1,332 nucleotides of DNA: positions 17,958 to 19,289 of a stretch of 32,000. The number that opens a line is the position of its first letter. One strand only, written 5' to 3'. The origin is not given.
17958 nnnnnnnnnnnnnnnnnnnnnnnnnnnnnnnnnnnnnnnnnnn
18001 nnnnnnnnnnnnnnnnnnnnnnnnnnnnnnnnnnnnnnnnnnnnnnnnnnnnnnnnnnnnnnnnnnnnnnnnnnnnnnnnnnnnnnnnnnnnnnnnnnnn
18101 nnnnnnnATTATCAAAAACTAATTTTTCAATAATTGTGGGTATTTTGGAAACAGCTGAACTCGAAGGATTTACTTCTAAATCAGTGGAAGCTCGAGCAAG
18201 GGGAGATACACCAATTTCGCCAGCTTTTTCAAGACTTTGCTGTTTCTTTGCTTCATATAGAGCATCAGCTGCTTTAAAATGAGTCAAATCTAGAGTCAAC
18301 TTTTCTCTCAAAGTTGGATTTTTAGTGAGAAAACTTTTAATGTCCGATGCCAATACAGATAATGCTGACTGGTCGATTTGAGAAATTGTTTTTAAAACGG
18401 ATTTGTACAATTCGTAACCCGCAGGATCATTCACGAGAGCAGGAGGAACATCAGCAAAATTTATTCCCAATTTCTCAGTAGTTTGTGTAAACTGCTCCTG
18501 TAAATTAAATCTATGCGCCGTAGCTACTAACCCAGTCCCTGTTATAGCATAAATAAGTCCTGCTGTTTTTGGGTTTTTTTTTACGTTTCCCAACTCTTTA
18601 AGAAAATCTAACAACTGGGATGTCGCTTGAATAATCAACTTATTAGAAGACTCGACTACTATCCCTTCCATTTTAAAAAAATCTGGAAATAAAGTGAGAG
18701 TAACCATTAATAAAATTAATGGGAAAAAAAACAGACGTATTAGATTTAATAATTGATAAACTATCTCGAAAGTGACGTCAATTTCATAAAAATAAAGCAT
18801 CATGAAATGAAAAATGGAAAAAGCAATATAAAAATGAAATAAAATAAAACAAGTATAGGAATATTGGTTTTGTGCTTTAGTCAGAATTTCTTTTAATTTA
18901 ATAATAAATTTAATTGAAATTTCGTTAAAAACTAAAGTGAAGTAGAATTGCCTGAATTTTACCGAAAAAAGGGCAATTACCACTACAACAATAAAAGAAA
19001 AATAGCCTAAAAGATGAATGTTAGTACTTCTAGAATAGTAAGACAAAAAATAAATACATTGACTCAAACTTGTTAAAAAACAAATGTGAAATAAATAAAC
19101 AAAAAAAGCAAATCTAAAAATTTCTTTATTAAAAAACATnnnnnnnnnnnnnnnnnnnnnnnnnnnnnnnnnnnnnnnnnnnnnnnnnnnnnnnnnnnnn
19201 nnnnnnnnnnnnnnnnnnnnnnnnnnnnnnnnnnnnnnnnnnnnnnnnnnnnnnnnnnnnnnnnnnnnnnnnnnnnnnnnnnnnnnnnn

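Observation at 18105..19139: Second hypothetical ORF family: intact orf344 next to rnl and a multiply disrupted copy at 65..1140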

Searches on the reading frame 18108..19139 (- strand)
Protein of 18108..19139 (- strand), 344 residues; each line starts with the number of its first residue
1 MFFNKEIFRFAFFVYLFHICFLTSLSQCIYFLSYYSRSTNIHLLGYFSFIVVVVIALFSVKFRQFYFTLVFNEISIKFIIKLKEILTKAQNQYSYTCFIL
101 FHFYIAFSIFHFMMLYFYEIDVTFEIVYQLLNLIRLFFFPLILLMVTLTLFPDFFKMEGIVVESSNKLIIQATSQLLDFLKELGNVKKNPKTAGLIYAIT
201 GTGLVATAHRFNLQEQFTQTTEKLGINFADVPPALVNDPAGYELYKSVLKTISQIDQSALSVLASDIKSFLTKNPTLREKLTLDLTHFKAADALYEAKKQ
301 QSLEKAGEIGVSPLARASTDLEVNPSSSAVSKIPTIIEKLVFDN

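Call 12: find_homologous_proteins(query=window:18108-19139:-, max_evalue=0.01)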
Query window:18108-19139:- (344 aa): 8 proteins with E <= 0.01 among 3445 candidates.
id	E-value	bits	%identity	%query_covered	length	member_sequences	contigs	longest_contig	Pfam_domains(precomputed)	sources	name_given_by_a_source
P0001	2.1e-215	732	100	100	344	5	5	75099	-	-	-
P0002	1.9e-156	538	75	99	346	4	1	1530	-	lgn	-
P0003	9.2e-154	530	71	100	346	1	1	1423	-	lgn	-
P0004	2.8e-143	495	66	100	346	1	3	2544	-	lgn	-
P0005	9.4e-111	388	54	99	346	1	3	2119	-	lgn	-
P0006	1.3e-95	339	55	85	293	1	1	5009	-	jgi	jgi:hypothetical protein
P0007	1.2e-84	303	53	80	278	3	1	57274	-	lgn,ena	-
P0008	1.4e-65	240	65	52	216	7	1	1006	-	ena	-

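Call 13: search_protein_families(library=pfam, proteins=[window:18108-19139:-], max_evalue=1)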
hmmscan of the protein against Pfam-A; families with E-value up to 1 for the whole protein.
window:18108-19139:- (344 aa): 0 families

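Call 14: find_encoding_contigs(protein=P0001, flank=3000, max_places=5)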
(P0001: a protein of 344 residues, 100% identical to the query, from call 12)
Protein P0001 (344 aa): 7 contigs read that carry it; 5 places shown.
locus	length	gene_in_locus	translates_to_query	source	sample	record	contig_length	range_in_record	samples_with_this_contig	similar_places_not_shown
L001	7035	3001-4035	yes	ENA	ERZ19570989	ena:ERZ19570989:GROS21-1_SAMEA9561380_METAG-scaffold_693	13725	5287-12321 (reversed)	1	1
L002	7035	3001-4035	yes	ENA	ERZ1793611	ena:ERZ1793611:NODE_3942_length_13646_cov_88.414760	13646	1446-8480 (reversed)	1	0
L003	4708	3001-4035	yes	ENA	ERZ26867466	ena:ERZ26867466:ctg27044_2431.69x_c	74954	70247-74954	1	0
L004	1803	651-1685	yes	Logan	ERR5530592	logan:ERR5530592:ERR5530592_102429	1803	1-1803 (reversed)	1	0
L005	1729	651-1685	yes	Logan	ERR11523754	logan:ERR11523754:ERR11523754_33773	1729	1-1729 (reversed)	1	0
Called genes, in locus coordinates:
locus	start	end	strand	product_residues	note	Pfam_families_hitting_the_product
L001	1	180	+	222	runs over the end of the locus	-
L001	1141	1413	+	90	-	PF03161:LAGLIDADG_2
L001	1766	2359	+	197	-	PF03161:LAGLIDADG_2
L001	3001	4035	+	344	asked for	-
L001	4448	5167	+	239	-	-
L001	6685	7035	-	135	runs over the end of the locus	-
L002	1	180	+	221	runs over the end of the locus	-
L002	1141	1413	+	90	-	PF03161:LAGLIDADG_2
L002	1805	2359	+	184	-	PF03161:LAGLIDADG_2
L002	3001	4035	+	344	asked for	-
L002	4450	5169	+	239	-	-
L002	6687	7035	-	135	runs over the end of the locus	-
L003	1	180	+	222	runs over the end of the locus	-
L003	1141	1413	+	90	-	PF03161:LAGLIDADG_2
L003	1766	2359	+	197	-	PF03161:LAGLIDADG_2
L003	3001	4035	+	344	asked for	-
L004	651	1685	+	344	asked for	-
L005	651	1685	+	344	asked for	-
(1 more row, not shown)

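Call 15: find_encoding_contigs(protein=P0007, flank=10000, max_places=4)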
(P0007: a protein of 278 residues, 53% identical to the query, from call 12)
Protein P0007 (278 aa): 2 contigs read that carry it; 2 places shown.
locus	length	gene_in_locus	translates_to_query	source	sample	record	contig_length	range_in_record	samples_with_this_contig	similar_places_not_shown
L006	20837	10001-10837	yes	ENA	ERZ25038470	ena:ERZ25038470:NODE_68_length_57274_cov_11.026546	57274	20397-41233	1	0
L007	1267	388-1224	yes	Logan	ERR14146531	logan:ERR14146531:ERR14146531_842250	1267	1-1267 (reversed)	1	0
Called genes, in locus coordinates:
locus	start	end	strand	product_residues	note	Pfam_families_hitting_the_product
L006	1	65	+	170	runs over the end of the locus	PF00177:Ribosomal_S7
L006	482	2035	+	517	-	PF00361:Proton_antipo_M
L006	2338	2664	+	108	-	PF00338:Ribosomal_S10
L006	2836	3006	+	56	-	-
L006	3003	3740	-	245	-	PF00033:Cytochrome_B, PF13631:Cytochrom_B_N_2, PF00032:Cytochrom_B_C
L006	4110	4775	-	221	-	PF03161:LAGLIDADG_2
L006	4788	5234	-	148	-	PF00033:Cytochrome_B, PF13631:Cytochrom_B_N_2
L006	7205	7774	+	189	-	PF00329:Complex1_30kDa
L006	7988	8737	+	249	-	PF00119:ATP-synt_A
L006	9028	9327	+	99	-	PF00253:Ribosomal_S14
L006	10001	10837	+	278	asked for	-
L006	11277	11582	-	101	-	-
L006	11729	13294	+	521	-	PF00115:COX1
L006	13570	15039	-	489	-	PF00361:Proton_antipo_M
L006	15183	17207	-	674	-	PF00662:Proton_antipo_N, PF00361:Proton_antipo_M, PF06455:NADH5_C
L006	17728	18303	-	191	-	PF05405:Mt_ATP-synt_B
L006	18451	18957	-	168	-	PF02326:YMF19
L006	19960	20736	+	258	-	PF02790:COX2_TM, PF00116:COX2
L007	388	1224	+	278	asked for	-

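Call 24: find_encoding_contigs(protein=P0006, flank=5000, max_places=3)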
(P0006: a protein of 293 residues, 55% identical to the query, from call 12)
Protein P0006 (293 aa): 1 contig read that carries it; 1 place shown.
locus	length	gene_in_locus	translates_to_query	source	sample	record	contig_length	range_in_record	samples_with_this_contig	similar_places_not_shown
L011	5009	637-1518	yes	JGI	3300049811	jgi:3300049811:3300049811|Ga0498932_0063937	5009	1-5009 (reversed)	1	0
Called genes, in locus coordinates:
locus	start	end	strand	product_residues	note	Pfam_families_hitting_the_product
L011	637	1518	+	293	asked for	-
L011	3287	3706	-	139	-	PF00115:COX1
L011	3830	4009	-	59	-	-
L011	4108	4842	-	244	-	PF00961:LAGLIDADG_1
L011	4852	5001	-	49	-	PF00115:COX1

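Call 25: find_encoding_contigs(protein=P0004, flank=3000, max_places=3)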
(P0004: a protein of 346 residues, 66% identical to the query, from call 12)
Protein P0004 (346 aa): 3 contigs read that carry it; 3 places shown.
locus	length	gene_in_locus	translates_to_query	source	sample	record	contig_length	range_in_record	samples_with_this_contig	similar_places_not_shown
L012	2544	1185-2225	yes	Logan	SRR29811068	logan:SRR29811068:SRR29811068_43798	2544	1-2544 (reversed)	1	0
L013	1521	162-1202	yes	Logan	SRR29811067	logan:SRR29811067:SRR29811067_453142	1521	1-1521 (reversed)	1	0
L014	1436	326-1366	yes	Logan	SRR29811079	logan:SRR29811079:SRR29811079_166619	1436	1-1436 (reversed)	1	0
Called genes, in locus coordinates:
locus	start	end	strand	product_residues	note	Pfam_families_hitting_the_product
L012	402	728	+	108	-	PF00338:Ribosomal_S10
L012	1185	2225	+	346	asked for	-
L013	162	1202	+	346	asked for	-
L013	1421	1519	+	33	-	?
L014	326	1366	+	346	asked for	-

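Call 26: find_encoding_contigs(protein=P0005, flank=3000, max_places=3)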
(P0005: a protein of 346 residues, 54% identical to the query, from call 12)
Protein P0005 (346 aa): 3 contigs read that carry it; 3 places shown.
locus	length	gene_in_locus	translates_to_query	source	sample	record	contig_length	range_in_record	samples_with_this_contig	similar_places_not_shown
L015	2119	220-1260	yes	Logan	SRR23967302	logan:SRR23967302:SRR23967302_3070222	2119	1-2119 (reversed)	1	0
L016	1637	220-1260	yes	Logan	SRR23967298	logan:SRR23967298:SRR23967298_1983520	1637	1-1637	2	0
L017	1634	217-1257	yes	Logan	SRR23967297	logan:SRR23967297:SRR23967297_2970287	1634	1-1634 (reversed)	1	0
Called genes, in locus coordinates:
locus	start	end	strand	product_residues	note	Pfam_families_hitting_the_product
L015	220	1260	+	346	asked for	-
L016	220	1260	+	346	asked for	-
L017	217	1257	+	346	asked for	-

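Call 27: find_encoding_contigs(protein=P0002, flank=3000, max_places=2)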
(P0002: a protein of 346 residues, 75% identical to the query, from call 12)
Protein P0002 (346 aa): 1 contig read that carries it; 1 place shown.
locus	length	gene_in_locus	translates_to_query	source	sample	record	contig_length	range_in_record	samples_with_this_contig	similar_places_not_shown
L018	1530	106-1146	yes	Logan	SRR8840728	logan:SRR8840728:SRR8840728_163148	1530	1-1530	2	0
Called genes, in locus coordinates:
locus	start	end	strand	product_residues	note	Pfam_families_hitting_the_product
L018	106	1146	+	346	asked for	-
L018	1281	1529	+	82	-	?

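Call 28: find_encoding_contigs(protein=P0003, flank=3000, max_places=2)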
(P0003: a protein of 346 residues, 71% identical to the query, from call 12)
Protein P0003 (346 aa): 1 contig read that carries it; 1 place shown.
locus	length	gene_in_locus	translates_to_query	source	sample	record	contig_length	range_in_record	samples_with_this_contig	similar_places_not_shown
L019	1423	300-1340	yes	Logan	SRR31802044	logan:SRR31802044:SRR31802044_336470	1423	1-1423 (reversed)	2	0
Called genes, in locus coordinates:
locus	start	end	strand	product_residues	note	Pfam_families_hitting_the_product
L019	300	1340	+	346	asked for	-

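Call 32: search_solved_structures(query=A1, max_evalue=10)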
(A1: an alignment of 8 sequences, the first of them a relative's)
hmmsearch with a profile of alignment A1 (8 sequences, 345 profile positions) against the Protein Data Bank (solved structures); distinct sequences matched with E-value up to 10: 5.
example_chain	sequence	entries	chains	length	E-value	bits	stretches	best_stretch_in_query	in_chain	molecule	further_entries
23wo_A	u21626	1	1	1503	0.72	12.2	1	227-286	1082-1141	DP221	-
23wn_A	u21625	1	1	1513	0.75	12.1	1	227-286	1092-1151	DP622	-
23wm_A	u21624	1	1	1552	0.77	12.1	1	227-286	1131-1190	PP507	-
5h1s_J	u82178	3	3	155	1.3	11.3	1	135-216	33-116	50S ribosomal protein L9 | protein L9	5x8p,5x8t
8ux4_w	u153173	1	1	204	2.2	10.6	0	179-197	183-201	MRPL38 isoform 1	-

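Call 37: predict_structure(alignment_id=A1)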
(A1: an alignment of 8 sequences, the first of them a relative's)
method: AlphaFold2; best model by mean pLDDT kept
length: 344 residues; sequences in the alignment: 8
mean_pLDDT: 42.2   pTM: 0.20
mean pLDDT of the five models: 42.2, 41.7, 41.3, 38.8, 36.6
residues with pLDDT >= 90: 0; 70-90: 0; 50-70: 56; < 50: 288
segments of 3 or more residues with pLDDT < 50: 1-45, 50-214, 249-271, 305-344
pLDDT, mean of each block of 10 residues (from residue 1): 36 42 48 44 46 45 39 37 40 43 46 39 38 40 38 32 33 35 38 35 36 49 53 61 54 39 40 49 52 59 48 34 32 35 40
secondary structure, 60 per line:
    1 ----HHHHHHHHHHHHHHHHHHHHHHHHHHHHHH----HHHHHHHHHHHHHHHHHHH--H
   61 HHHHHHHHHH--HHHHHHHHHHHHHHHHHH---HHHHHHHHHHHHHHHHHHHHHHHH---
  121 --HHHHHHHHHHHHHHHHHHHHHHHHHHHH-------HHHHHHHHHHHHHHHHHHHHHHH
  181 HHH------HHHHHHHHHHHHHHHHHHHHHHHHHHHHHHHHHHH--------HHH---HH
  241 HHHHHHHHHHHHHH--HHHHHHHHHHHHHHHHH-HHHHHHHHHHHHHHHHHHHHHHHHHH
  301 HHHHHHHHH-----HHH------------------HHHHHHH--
elements in order: H5-34 H39-57 H60-70 H73-90 H94-117 H123-150 H158-183 H190-224 H239-254 H257-273 H275-309 H336-342

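Call 43: search_protein_representatives(alignment_id=A1)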
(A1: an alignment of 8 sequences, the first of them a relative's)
Query: 8 sequences, 345 profile positions. Proteins with E-value up to 0.001 (for the whole library): 49; up to 1e-10: 40; up to 1e-30: 16. The best 49 are listed.
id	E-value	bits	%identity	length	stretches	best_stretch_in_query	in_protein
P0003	4.9e-178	608.0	-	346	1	1-345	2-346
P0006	8.7e-141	485.5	-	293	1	53-345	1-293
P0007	9.3e-128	442.6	-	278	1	68-345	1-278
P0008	9.4e-94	330.8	-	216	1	2-199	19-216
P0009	7.2e-66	239.1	-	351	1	11-340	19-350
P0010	2.3e-56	207.9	-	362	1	7-343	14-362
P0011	3.2e-54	200.8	-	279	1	70-342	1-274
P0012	3.4e-47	177.7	-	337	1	5-336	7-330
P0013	1.3e-42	162.7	-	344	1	4-343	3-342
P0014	1.4e-40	156.0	-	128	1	44-143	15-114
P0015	1.9e-36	142.4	-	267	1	84-342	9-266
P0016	1.1e-34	136.5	-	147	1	202-345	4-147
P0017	3.4e-34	134.9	-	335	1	12-344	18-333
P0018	4.0e-34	134.7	-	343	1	7-306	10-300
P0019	2.4e-31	125.6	-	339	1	8-334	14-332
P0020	3.9e-31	124.9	-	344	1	9-343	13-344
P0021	3.6e-27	111.9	-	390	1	11-317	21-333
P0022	4.5e-27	111.5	-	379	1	5-315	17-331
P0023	2.8e-26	108.9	-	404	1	11-311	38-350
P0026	1.6e-21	93.3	-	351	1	10-343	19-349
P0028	1.1e-20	90.5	-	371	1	8-318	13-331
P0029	8.5e-20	87.6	-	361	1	7-341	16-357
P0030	1.6e-18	83.4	-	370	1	2-310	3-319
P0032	3.4e-17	79.0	-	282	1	99-307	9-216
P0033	1.0e-16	77.5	-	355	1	7-339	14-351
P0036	1.5e-15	73.6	-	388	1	3-307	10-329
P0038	8.2e-15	71.2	-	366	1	6-281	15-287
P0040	8.7e-14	67.8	-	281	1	10-202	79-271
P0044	4.0e-11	59.1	-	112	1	92-180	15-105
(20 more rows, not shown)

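Call 45: list_cluster_members(proteins=[P0009, P0010, P0012, P0013, P0017, P0020, P0021, P0023, P0029, P0036])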
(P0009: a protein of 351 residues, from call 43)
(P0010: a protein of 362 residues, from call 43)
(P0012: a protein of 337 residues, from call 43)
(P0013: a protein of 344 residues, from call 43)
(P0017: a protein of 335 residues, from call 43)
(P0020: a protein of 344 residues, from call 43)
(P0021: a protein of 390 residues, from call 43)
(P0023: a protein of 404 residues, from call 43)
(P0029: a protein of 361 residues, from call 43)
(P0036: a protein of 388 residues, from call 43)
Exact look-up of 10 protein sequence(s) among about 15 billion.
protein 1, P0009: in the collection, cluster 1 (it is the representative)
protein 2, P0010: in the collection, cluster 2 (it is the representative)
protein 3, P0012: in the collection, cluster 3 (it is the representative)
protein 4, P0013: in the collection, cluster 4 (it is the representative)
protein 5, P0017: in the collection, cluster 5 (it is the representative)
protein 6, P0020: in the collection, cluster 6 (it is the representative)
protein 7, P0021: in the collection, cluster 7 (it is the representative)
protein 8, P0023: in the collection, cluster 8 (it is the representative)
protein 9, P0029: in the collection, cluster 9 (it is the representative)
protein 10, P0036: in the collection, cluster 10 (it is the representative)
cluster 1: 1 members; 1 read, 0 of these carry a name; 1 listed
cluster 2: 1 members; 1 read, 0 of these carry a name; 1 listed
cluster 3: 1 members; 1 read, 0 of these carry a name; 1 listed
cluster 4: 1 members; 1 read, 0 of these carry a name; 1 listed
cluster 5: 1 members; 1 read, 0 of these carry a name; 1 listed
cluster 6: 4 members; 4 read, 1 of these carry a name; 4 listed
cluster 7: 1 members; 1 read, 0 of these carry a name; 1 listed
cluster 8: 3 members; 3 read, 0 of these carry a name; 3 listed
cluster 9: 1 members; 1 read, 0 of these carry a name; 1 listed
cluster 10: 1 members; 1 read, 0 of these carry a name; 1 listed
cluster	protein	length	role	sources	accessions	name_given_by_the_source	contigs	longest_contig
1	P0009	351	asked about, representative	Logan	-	-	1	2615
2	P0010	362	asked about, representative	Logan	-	-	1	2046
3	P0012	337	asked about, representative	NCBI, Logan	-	-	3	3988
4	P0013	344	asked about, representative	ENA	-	-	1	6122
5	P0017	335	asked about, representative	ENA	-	-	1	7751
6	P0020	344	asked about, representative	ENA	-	-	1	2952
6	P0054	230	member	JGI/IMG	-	hypothetical protein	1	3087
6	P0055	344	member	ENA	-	-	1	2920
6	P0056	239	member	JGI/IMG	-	-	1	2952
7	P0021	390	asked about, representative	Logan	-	-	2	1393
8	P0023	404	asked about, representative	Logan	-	-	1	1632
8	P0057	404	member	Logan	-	-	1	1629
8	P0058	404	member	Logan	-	-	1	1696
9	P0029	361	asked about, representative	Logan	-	-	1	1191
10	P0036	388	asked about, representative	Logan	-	-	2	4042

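Call 49: list_cluster_members(proteins=[P0030, P0022, P0029, P0033, P0038, P0026, P0028, P0040, P0032, P0044])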
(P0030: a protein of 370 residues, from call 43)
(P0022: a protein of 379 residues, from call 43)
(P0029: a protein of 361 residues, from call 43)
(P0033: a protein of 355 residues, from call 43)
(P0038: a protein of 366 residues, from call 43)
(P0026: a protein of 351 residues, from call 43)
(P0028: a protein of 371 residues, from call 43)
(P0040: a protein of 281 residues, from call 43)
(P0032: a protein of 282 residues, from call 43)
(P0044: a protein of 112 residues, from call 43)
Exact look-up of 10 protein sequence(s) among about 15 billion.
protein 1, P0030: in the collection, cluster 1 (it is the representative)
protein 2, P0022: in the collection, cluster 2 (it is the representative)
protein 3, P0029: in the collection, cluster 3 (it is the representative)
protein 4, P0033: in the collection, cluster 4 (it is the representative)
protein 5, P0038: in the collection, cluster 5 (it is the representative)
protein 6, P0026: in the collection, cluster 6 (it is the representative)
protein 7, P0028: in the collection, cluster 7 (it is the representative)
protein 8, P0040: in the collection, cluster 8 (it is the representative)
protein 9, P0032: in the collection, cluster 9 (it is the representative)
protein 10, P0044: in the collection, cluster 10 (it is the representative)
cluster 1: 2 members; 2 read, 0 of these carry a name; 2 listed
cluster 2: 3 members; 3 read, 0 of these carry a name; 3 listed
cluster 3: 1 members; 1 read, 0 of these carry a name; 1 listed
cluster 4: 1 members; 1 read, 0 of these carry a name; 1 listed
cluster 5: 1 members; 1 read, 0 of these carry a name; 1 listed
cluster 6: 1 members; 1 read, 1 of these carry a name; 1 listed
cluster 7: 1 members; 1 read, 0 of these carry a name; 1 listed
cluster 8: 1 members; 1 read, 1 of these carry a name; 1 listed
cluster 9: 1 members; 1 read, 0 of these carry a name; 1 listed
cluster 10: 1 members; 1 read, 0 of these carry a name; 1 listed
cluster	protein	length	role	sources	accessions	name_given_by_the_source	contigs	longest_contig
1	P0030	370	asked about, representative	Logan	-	-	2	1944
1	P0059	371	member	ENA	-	-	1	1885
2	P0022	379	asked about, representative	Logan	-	-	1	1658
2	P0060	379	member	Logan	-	-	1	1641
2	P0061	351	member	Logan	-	-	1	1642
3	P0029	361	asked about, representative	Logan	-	-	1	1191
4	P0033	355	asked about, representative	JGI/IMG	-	-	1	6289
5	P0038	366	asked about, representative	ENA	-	-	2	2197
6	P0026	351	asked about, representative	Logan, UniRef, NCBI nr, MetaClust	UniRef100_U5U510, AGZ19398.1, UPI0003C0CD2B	Uncharacterized protein n=1 Tax=Chlorella sp. ArM0029B TaxID=1415603 RepID=U5U510_9CHLO | hypothetical protein CH29B_m023 [Chlorella sp. ArM0029B] | status=active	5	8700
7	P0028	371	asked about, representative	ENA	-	-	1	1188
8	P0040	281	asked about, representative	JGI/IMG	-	hypothetical protein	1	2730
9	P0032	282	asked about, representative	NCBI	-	-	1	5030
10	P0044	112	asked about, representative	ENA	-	-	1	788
